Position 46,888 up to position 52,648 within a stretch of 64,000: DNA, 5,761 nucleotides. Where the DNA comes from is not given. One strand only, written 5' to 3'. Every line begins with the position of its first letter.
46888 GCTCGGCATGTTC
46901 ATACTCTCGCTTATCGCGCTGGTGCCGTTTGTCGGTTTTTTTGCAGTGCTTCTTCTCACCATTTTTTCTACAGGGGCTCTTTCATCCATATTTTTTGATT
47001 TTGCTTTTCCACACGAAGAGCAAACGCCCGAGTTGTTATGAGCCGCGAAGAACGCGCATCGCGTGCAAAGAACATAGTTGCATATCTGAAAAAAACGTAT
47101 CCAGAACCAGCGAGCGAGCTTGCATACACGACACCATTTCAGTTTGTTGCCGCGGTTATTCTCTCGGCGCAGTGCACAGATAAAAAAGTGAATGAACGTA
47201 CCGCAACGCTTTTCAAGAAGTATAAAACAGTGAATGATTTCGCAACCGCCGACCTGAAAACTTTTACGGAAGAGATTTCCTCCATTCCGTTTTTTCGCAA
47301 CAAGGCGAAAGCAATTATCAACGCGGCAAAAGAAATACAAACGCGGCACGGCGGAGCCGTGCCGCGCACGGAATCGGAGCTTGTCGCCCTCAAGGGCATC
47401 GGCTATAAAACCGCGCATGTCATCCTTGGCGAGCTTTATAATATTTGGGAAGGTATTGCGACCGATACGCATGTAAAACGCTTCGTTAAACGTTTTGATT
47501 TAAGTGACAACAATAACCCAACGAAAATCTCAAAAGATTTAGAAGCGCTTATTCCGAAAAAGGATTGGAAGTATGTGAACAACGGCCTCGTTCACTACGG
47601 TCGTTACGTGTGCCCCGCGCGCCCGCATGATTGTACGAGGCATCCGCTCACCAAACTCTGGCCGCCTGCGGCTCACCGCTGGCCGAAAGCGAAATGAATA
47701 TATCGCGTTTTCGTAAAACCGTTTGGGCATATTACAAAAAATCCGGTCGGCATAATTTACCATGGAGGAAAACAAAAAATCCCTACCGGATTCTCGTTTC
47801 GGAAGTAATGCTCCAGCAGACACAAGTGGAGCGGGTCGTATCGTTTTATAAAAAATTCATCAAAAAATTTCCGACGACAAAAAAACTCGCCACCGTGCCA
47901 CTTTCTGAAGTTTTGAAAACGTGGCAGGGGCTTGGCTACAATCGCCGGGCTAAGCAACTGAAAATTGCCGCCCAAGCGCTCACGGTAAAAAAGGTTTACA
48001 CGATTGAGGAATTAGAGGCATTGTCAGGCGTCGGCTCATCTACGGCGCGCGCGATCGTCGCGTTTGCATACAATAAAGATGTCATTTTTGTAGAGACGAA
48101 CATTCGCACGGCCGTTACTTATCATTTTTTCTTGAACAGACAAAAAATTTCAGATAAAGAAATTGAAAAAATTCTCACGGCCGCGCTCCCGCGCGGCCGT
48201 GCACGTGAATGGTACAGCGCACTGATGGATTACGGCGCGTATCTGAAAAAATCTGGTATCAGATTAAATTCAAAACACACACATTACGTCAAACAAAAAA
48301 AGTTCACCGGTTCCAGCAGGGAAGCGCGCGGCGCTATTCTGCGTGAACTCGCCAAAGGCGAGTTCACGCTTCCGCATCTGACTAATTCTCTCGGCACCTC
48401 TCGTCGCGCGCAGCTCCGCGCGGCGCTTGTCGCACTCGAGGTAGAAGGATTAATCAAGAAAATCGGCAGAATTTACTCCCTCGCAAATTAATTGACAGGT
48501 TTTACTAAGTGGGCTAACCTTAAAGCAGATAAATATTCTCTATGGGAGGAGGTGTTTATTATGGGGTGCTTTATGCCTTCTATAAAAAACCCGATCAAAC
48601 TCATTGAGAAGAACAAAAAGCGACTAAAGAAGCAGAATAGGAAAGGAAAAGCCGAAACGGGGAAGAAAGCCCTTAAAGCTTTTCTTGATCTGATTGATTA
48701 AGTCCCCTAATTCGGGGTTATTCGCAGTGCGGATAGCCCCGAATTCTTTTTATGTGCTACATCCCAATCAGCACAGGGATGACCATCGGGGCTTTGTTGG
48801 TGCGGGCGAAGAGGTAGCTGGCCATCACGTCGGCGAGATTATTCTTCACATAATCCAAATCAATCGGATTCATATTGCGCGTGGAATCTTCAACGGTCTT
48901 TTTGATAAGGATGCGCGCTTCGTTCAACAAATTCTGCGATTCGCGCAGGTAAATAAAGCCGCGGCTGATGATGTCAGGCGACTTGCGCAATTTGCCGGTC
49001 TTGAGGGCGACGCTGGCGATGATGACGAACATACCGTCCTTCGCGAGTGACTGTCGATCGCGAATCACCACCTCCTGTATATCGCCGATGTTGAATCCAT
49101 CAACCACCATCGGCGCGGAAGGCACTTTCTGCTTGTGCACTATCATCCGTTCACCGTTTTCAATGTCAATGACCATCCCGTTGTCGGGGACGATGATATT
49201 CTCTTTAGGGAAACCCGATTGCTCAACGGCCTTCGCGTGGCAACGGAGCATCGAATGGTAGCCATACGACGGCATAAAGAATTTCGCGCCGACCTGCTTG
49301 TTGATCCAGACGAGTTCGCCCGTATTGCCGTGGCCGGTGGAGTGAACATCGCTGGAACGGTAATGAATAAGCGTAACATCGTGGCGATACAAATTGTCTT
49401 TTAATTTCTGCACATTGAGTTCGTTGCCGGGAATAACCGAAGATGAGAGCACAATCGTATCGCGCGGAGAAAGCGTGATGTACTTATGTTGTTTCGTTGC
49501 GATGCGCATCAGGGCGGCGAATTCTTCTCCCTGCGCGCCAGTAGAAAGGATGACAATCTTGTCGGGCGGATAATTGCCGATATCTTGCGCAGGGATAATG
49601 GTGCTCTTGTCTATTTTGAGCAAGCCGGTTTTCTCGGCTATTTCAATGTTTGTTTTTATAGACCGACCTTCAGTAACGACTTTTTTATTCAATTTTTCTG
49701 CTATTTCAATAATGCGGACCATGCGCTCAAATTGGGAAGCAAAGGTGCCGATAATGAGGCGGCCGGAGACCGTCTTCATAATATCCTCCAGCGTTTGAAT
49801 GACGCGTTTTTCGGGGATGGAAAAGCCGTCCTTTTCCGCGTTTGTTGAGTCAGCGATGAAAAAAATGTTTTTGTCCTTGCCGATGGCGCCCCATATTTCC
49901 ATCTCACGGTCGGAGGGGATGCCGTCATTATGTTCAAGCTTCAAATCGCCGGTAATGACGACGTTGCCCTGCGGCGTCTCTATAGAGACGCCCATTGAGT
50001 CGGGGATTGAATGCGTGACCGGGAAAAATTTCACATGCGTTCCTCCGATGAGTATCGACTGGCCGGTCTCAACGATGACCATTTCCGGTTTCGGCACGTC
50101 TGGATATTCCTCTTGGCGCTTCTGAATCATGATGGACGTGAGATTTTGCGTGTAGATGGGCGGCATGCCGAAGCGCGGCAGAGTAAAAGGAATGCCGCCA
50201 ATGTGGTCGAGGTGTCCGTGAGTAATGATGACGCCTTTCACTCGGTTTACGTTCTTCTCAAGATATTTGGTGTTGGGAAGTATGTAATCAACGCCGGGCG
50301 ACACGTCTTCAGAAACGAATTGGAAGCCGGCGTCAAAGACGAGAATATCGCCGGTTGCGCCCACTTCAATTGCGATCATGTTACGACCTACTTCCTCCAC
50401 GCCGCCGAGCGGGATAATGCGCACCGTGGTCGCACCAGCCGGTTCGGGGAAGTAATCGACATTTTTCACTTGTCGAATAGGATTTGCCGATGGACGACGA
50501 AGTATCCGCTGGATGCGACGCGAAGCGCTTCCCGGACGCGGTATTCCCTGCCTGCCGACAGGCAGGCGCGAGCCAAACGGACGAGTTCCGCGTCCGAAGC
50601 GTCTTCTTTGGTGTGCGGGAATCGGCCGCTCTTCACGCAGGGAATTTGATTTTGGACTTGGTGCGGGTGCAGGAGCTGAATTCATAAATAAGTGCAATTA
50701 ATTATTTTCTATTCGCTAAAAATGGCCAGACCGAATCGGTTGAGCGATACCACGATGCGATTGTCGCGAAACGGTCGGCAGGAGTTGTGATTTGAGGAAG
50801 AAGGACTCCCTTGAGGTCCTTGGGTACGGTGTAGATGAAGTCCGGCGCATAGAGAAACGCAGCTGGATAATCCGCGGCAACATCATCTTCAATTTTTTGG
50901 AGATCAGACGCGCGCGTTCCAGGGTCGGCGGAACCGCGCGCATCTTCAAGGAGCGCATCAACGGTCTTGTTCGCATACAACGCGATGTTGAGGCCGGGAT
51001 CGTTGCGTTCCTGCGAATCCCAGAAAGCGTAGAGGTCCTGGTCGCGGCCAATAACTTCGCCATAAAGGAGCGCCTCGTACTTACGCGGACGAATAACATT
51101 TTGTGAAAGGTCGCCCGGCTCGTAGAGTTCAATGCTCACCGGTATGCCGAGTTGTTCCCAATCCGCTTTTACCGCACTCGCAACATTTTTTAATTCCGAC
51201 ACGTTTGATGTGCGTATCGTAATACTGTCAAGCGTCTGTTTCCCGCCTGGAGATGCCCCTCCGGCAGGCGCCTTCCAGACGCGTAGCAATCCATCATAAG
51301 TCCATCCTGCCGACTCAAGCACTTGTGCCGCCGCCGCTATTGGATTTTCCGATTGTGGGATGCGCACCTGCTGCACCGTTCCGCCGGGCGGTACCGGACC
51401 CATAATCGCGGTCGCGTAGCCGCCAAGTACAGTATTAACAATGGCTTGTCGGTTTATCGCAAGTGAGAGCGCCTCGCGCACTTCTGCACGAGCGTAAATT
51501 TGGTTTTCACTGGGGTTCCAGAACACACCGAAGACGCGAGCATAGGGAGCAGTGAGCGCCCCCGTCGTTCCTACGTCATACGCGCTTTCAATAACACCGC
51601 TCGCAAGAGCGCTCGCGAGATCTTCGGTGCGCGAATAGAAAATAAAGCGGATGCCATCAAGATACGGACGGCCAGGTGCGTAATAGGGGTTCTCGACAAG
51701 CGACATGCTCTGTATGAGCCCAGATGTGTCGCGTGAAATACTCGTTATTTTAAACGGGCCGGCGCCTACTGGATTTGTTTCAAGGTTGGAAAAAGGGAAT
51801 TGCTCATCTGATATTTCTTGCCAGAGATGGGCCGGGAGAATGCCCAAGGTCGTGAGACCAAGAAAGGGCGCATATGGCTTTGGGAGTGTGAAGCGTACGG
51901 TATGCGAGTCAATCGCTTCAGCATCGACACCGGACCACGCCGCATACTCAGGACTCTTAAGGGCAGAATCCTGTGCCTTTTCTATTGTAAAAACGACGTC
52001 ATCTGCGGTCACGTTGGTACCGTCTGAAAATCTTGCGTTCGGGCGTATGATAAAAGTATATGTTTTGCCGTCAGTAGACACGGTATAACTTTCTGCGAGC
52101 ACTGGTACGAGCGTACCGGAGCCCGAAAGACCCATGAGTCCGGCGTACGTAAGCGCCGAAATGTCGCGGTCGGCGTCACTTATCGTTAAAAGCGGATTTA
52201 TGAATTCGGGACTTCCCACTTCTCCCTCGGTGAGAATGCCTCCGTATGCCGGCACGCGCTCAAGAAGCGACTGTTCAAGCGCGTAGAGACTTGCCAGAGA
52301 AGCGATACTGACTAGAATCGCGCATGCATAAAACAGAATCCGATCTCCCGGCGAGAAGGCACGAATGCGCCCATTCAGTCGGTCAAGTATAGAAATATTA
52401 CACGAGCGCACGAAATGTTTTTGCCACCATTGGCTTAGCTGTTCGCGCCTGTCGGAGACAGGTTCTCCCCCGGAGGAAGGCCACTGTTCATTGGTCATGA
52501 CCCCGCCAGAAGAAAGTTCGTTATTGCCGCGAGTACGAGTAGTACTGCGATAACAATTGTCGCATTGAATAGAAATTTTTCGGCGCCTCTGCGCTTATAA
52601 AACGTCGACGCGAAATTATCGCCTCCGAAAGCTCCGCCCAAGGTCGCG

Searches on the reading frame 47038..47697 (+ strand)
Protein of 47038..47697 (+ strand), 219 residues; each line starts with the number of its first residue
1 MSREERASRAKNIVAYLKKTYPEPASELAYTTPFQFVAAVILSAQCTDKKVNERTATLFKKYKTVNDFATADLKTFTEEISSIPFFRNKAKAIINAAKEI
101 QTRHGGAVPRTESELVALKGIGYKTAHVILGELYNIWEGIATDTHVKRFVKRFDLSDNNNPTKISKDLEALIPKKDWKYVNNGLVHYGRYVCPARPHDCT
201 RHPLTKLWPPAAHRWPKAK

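Call 6: search_protein_families(library=pfam, proteins=[window:47038-47697:+], max_evalue=0.01)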
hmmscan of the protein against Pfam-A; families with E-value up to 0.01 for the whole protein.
window:47038-47697:+ (219 aa): 3 families
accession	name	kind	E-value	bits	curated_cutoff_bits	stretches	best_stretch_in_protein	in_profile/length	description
PF00730.31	HhH-GPD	-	6.1e-20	72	26.2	1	39-173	2-107/108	HhH-GPD superfamily base excision DNA repair protein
PF00633.29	HHH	-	2.8e-06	27.3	24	1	103-130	1-28/30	Helix-hairpin-helix motif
PF14520.12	HHH_5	-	0.00027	21.8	27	0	114-132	3-21/57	Helix-hairpin-helix domain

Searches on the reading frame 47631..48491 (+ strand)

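Call 6: search_protein_families(library=pfam, proteins=[window:47631-48491:+], max_evalue=0.01)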
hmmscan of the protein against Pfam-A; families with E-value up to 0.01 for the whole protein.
window:47631-48491:+ (286 aa): 2 families
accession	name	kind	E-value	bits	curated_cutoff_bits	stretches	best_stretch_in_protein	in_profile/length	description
PF00730.31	HhH-GPD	-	1.1e-19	71.1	26.2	1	56-185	1-105/108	HhH-GPD superfamily base excision DNA repair protein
PF00633.29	HHH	-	7.8e-06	25.9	24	1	124-145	9-30/30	Helix-hairpin-helix motif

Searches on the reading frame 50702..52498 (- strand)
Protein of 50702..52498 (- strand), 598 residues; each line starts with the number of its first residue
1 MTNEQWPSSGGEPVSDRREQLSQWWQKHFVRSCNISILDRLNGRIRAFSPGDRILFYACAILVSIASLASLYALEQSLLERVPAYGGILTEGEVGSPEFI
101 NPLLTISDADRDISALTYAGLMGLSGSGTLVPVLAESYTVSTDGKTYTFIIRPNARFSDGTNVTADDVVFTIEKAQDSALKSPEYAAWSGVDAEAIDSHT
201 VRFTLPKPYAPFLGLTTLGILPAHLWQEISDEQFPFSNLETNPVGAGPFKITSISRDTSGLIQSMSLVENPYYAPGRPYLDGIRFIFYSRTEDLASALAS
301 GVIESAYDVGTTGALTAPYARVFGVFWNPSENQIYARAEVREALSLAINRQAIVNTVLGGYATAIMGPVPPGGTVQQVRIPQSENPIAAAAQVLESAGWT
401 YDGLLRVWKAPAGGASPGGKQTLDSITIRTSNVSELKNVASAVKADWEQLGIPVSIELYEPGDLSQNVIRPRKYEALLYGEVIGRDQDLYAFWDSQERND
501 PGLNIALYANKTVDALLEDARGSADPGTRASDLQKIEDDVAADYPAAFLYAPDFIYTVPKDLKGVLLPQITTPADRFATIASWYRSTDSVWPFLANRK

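Call 6: search_protein_families(library=pfam, proteins=[window:50702-52498:-], max_evalue=0.01)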
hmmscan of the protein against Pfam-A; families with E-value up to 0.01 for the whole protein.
window:50702-52498:- (598 aa): 1 family
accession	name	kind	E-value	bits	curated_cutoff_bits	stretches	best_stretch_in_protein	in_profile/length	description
PF00496.27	SBP_bac_5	-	9.8e-67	226.1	32.4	1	130-484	2-349/368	Bacterial extracellular solute-binding proteins, family 5 Middle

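Call 20: find_encoding_contigs(protein=window:50702-52498:-, flank=10000, max_places=10)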
Protein window:50702-52498:- (598 aa): 2 contigs read that carry it; 2 places shown.
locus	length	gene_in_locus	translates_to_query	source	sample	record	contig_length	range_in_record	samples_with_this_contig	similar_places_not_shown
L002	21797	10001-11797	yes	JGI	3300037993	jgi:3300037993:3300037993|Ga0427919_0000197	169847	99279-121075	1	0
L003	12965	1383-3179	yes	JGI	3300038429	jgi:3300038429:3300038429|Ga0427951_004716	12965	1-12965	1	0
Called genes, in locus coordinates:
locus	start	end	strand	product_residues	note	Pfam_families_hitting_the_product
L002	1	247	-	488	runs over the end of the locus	-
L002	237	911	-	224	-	PF09250:Prim-Pol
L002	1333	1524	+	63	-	-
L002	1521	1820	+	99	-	-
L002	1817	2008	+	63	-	-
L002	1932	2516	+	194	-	-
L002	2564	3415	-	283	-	PF00574:CLP_protease (faint), PF01343:Peptidase_S49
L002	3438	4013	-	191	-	-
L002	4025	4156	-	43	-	-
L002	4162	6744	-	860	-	PF04851:ResIII, PF27159:HI_1054_N, PF27365:HI_1054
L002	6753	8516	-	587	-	PF12564:TypeIII_RM_meth, PF01555:N6_N4_Mtase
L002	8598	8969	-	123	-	-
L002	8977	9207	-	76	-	-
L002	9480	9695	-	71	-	-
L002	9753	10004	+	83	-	PF03840:SecG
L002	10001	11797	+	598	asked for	PF00496:SBP_bac_5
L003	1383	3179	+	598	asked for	PF00496:SBP_bac_5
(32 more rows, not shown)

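Call 23: find_related_loci(query=window:50702-52498:-, collection=genome_contigs, flank=10000)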
Query window:50702-52498:- (598 aa) in genome_contigs; peptide patterns used: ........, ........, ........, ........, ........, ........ (x = any residue, [..] = any of these).
219 stretches matched a pattern; 121 encode a relative of the query (tblastn E <= 1e-3); the best 80 are kept; 80 distinct loci.
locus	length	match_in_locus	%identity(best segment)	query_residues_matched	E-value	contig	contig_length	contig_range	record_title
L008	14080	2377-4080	77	25-598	0e+0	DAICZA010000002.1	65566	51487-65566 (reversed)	MAG TPA_asm: bacterium isolate clean1989 NODE_2_length_65566_cov_4.227458, whole genome shotgun sequence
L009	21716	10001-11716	76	21-594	0e+0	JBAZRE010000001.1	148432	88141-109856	MAG: Candidatus Paceibacterota bacterium isolate SO_2017_GW1_140 NODE_826_length_148432_cov_1.442177_OW334_2017, whole g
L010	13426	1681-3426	75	9-598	0e+0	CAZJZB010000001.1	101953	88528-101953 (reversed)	MAG TPA_asm: uncultured Candidatus Saccharibacteria bacterium isolate SRP178908_co1_146 genome assembly, contig: NODE_82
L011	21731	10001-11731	75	15-598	0e+0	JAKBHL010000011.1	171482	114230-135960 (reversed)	MAG: bacterium isolate DBS1-3.bin101 NODE_57_length_171482_cov_3.30188, whole genome shotgun sequence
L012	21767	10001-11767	74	9-598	0e+0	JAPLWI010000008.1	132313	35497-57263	MAG: Candidatus Kaiserbacteria bacterium isolate LacPavin_0920_WC90_MAG_48_13 LacPavin_0920_WC90_scaffold_567696, whole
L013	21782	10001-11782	73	3-598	0e+0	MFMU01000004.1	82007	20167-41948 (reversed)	MAG: Candidatus Kaiserbacteria bacterium RIFOXYD1_FULL_47_14 rifoxyd1_full_scaffold_206, whole genome shotgun sequence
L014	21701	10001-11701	75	24-596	0e+0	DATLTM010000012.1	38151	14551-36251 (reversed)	MAG TPA_asm: Candidatus Paceibacterota bacterium isolate SMAG_U13956 k141_95252, whole genome shotgun sequence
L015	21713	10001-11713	74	14-598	0e+0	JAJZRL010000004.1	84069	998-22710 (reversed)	MAG: bacterium isolate SKS1.bin88 NODE_417_length_84069_cov_4.806497, whole genome shotgun sequence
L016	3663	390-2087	75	26-597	0e+0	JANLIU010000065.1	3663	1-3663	MAG: Candidatus Parcubacteria bacterium isolate S40-23 k99_271052, whole genome shotgun sequence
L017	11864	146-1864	74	20-598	0e+0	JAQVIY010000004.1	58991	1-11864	MAG: Candidatus Paceibacterota bacterium isolate STE_50 NODE_863_length_58991_cov_12.032397_Sandtown_E, whole genome sho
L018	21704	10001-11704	75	22-595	0e+0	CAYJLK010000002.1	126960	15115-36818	MAG TPA_asm: uncultured Candidatus Saccharibacteria bacterium isolate ERP124720_co1_118 genome assembly, contig: NODE_18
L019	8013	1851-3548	75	25-596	0e+0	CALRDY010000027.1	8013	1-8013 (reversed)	MAG: Candidatus Nomurabacteria bacterium isolate LH-02apr19-231 genome assembly, contig: LH-02apr19-C22011, whole genome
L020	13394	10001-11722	72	19-598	0e+0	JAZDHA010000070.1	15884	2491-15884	MAG: bacterium isolate MEGAHIT-group-0.294 k141_19927586, whole genome shotgun sequence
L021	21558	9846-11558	72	22-598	0e+0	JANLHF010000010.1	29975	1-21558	MAG: Patescibacteria group bacterium isolate P6-10 k99_236771, whole genome shotgun sequence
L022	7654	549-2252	74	25-598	0e+0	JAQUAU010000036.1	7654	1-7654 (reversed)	MAG: Candidatus Paceibacterota bacterium isolate STC_91 NODE_24731_length_7654_cov_2.946459_Sandtown_C, whole genome sho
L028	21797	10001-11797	70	3-598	0e+0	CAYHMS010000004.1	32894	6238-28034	MAG TPA_asm: uncultured Candidatus Saccharibacteria bacterium isolate ERP119705_co13_291 genome assembly, contig: NODE_1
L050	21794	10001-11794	67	3-598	0e+0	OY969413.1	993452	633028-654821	MAG: Candidatus Kaiserbacteria bacterium isolate MFD01223.bin.1.23 genome assembly, chromosome: 1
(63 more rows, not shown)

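Call 91: search_protein_families(library=pfam, proteins=[L050:7390-8697:-, L050:8699-9268:-, L050:6490-7344:-, L028:7433-8146:+, L028:8131-8838:+, L028:8879-9439:-], max_evalue=0.01)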
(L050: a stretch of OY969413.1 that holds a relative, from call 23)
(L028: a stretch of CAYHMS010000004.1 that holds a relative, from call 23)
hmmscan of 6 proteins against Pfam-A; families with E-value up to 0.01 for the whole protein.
L050:7390-8697:- (435 aa): 3 families
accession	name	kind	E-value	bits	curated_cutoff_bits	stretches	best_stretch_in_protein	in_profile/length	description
PF00817.25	IMS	-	7.8e-48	162.6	23.2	1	16-160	1-147/148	impB/mucB/samB family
PF11799.13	IMS_C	-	3.5e-13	50.4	20.7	1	250-359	2-109/109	impB/mucB/samB family C-terminal domain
PF11798.14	IMS_HHH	-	6.6e-05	23.3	24.4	1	179-204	7-32/32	IMS family HHH motif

L050:8699-9268:- (189 aa): 1 family
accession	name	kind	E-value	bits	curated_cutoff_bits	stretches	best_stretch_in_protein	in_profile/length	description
PF00717.28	Peptidase_S24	-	1.3e-27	96.3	23.3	1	70-182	2-115/116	Peptidase S24-like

L050:6490-7344:- (284 aa): 1 family
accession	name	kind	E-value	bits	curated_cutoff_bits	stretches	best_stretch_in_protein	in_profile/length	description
PF00589.27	Phage_integrase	-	3.4e-30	105.5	27.1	1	67-216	24-170/172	Phage integrase family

L028:7433-8146:+ (237 aa): 0 families

L028:8131-8838:+ (235 aa): 0 families

L028:8879-9439:- (186 aa): 0 families

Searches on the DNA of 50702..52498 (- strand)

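Call 25: search_rna_families(sources=[L050, L028, L044, L021, L034, L069, L071], threshold=gathering)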
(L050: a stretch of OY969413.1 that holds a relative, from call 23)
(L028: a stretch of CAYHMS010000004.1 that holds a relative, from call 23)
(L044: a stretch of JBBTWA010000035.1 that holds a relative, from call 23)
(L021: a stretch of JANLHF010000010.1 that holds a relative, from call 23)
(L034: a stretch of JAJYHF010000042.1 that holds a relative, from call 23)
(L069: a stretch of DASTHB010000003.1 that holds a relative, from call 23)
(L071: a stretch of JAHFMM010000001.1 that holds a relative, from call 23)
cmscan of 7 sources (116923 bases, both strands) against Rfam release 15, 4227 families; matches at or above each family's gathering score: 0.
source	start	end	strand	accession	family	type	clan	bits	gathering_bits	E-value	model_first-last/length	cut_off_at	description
